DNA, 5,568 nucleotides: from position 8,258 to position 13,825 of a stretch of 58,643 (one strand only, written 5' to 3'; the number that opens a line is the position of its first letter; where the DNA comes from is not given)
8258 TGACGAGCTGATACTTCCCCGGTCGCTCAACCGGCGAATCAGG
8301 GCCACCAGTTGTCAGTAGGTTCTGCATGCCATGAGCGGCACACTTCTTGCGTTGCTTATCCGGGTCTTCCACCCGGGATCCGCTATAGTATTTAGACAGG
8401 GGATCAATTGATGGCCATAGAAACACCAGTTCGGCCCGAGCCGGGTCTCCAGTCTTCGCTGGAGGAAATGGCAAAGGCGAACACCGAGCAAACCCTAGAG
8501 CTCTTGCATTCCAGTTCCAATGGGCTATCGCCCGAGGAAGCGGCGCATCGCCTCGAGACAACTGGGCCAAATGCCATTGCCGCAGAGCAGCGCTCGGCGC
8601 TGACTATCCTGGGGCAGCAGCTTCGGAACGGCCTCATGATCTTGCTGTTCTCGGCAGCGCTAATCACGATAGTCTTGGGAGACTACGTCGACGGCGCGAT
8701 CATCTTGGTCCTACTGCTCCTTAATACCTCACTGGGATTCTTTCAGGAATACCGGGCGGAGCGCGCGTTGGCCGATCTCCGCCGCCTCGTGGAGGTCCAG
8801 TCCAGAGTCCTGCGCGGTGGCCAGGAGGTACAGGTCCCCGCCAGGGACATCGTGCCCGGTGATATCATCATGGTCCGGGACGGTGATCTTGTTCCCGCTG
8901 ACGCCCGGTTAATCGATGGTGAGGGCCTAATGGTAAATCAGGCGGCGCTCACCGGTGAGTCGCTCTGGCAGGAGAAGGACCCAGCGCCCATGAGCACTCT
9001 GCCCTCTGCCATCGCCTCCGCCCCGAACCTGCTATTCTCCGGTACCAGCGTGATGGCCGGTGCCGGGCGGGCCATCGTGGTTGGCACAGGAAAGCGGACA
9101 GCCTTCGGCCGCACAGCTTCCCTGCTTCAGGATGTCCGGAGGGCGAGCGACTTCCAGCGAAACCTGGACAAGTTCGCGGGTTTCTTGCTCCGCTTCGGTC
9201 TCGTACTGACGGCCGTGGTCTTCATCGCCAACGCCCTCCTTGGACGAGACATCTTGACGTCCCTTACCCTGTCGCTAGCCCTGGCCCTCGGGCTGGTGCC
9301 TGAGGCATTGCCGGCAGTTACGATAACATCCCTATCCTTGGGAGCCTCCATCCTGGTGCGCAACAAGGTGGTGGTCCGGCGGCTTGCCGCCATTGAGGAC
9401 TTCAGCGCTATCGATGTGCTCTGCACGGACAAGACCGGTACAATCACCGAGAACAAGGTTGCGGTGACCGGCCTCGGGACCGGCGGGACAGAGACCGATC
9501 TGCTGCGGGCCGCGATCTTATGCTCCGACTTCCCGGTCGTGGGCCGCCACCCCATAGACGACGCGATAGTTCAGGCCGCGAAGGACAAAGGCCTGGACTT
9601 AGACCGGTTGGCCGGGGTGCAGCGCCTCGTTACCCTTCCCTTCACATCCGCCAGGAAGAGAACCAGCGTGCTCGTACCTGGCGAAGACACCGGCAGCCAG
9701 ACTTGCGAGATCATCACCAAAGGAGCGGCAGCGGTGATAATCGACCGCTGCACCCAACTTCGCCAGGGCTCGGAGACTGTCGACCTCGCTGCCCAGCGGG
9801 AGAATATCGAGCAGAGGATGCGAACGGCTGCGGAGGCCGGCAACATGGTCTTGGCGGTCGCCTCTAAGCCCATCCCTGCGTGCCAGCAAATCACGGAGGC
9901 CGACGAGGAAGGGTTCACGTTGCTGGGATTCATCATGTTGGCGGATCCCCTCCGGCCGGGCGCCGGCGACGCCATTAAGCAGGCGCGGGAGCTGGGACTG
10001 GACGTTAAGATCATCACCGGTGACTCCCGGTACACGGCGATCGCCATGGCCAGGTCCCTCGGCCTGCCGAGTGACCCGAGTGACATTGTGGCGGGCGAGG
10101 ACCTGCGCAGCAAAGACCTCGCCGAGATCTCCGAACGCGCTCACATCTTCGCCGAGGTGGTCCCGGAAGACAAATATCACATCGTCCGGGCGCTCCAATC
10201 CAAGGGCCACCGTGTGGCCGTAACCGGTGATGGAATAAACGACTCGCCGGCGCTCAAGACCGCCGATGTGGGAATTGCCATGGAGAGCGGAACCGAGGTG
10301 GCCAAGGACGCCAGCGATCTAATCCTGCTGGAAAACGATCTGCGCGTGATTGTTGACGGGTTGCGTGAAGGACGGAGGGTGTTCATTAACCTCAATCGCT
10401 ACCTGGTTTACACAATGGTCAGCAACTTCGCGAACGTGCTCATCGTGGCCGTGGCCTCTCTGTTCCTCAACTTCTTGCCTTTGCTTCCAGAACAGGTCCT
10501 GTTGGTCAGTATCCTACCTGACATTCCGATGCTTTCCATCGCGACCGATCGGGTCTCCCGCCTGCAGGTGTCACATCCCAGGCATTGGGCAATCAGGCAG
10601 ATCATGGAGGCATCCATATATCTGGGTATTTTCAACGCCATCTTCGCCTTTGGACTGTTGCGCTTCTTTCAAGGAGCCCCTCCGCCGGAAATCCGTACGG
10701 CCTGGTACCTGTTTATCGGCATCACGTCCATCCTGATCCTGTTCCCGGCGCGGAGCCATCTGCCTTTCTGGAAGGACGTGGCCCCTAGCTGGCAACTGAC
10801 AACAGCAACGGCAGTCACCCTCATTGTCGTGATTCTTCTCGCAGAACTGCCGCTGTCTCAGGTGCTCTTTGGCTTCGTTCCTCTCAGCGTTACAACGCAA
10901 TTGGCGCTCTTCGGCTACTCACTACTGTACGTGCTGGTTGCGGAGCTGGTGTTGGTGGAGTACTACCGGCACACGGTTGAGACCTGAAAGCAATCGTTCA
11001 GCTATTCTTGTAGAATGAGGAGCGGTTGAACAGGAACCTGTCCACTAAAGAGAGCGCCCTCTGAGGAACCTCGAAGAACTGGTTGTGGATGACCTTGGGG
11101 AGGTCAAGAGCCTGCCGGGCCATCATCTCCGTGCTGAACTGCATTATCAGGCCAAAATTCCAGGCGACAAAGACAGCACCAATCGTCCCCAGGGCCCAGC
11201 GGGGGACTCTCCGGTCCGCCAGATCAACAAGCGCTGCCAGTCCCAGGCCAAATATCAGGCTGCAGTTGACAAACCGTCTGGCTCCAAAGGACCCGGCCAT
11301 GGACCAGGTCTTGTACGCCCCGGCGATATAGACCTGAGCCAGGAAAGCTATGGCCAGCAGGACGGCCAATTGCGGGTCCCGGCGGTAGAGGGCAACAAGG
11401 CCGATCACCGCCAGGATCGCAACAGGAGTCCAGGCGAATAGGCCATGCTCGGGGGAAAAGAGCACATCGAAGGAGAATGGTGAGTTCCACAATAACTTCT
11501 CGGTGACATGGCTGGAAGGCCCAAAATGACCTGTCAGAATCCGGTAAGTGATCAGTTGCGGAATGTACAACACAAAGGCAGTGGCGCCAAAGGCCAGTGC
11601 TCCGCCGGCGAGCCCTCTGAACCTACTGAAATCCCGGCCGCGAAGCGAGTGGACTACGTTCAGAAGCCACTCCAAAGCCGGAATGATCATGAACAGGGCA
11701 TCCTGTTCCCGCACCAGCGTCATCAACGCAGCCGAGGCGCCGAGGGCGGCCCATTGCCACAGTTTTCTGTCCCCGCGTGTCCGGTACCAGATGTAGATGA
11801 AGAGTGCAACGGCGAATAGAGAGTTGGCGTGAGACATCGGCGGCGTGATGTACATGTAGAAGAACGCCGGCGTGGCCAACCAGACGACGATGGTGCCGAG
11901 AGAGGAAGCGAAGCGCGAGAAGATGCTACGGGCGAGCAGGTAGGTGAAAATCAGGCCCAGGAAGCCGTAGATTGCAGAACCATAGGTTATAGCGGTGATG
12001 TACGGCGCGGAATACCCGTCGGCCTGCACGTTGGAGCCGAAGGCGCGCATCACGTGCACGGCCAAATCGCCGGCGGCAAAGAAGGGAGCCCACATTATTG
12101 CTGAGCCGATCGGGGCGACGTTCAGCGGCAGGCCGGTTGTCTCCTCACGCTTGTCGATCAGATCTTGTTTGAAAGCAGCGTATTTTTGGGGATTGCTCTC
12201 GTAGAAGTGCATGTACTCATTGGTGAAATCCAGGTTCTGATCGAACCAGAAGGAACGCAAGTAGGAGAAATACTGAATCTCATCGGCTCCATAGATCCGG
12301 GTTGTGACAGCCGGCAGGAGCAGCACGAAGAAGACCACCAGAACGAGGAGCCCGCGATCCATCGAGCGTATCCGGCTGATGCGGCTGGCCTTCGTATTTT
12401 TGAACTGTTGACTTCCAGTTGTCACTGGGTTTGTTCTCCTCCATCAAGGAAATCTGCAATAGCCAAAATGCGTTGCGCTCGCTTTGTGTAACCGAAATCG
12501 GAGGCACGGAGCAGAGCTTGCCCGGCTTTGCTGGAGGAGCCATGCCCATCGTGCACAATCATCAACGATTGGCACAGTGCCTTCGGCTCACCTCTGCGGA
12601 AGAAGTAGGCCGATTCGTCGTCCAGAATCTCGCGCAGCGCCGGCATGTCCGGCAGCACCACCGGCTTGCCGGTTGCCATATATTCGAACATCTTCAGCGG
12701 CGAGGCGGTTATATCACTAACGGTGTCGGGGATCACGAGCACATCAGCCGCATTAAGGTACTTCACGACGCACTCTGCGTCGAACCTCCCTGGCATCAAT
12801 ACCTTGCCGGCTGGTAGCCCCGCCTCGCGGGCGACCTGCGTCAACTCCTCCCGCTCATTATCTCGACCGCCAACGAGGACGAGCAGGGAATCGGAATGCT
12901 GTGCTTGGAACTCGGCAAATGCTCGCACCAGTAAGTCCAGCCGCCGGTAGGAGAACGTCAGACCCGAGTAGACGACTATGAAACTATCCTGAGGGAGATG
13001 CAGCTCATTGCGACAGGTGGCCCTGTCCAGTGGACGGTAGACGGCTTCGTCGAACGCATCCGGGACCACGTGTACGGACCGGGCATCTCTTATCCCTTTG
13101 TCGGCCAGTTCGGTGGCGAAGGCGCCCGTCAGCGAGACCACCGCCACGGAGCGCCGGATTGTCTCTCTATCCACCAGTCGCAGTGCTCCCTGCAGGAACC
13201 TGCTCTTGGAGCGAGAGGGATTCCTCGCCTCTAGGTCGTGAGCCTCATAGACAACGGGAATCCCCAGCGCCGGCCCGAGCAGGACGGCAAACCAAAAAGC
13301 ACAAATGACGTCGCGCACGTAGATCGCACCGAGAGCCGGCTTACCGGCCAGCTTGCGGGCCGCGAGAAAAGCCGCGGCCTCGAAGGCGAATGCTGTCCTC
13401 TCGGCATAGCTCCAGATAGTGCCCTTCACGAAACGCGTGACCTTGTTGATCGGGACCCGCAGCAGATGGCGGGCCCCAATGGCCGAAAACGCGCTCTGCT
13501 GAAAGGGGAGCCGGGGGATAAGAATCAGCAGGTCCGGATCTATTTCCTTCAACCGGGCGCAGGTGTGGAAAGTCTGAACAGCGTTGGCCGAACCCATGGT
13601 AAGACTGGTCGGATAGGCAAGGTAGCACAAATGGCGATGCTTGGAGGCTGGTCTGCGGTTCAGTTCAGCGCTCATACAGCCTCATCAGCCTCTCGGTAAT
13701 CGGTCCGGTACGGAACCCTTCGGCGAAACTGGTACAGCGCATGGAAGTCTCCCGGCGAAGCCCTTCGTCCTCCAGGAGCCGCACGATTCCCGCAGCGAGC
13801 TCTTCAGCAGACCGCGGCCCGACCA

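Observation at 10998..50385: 27-gene, roughly 39-kb co-directional operon dominated by GT-C-like membrane proteins: candidate extracytoplasmic glycopolymer assembly line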

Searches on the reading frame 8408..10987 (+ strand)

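Call 7: search_protein_families(library=pfam, proteins=[window:8408-10987:+], max_evalue=0.01)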
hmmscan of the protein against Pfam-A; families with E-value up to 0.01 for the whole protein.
window:8408-10987:+ (859 aa): 7 families
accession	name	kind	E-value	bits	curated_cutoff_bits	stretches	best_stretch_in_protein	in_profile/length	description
PF00122.25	E1-E2_ATPase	-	2.5e-47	161.2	28.1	1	128-318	3-180/181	E1-E2 ATPase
PF00702.32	Hydrolase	-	2.3e-20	74.2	26.4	1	335-620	1-191/191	haloacid dehalogenase-like hydrolase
PF00690.31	Cation_ATPase_N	-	1.4e-13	50.7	20.4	1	25-86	5-68/69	Cation transporter/ATPase, N-terminus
PF00689.26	Cation_ATPase_C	-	9.8e-12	45.4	27.3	1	689-848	1-172/175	Cation transporting ATPase, C-terminus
PF13246.12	Cation_ATPase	-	6.3e-08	33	21.7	1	382-450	23-90/91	Cation transport ATPase (P-type)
PF08282.18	Hydrolase_3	-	2.1e-07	31.4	20.9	1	592-644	195-247/255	haloacid dehalogenase-like hydrolase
PF12710.13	HAD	-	0.00079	20.3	27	1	515-617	86-189/189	haloacid dehalogenase-like hydrolase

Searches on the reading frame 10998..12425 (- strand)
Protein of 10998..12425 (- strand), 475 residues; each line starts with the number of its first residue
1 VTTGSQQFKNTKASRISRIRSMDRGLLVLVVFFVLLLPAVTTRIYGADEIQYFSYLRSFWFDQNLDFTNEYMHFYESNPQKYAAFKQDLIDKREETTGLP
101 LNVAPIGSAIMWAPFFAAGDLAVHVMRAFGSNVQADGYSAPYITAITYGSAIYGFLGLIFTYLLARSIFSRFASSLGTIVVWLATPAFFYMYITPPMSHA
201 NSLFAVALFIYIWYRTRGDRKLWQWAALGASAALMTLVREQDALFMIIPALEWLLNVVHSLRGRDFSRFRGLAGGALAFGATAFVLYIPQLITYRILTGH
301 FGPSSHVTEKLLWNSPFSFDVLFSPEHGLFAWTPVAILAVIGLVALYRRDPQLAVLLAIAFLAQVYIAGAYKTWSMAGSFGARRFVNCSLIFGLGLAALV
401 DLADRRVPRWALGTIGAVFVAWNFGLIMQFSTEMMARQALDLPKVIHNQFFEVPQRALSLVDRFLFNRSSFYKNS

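Call 4: search_protein_families(library=pfam, proteins=[window:10998-12425:-], max_evalue=0.01)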
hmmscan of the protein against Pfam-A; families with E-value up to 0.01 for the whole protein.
window:10998-12425:- (475 aa): 1 family
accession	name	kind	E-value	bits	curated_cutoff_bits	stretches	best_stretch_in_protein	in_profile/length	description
PF13231.12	PMT_2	-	1.6e-05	25.6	26.1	1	144-256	22-131/160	Dolichyl-phosphate-mannose-protein mannosyltransferase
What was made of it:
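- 10998..12425 (-): g01, GT-C-like membrane protein (475 aa, PMT_2-like; DE motif after TM1). Pfam PMT_2 25.6 bits, just under the 26.1 cutoff (call 4).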

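Call 11: search_protein_families(library=ncbifam, proteins=[window:10998-12425:-], max_evalue=0.001)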
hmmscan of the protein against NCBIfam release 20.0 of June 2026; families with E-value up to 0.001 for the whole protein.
window:10998-12425:- (475 aa): 0 families

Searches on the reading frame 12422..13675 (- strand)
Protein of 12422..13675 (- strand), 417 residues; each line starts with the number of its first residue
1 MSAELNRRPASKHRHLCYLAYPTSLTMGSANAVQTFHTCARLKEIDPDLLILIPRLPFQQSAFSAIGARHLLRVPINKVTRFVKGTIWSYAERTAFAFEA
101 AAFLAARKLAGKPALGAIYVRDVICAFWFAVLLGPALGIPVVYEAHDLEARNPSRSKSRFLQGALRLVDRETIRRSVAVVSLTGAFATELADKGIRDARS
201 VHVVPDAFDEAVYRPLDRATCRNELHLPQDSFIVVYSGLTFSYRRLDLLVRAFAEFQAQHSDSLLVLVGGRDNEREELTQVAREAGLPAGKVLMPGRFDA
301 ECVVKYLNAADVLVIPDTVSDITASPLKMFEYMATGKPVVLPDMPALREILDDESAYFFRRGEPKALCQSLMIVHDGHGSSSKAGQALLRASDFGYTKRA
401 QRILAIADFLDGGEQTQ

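Call 4: search_protein_families(library=pfam, proteins=[window:12422-13675:-], max_evalue=0.01)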
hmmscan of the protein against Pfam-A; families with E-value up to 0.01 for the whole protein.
window:12422-13675:- (417 aa): 5 families
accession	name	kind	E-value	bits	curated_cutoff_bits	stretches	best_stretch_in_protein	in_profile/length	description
PF13692.12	Glyco_trans_1_4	-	2.5e-17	63.9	27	1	234-371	4-136/142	Glycosyl transferases group 1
PF00534.26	Glycos_transf_1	-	2.1e-16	60.4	26.4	1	219-370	3-151/172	Glycosyl transferases group 1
PF13579.12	Glyco_trans_4_4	-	1.3e-08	35.8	29.7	1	93-205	56-156/158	Glycosyl transferase 4-like domain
PF13439.12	Glyco_transf_4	-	9.2e-07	29.5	28.5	1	96-209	54-167/170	Glycosyltransferase Family 4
PF13524.12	Glyco_trans_1_2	-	0.0091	16.4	25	0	303-405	40-144/144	Glycosyl transferase-like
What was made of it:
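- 12422..17244 (-): g02-g05, four cytoplasmic GT4 glycosyltransferases. Pfam Glycos_transf_1 / Glyco_transf_4, E 2e-16 to 4e-43 (call 4).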
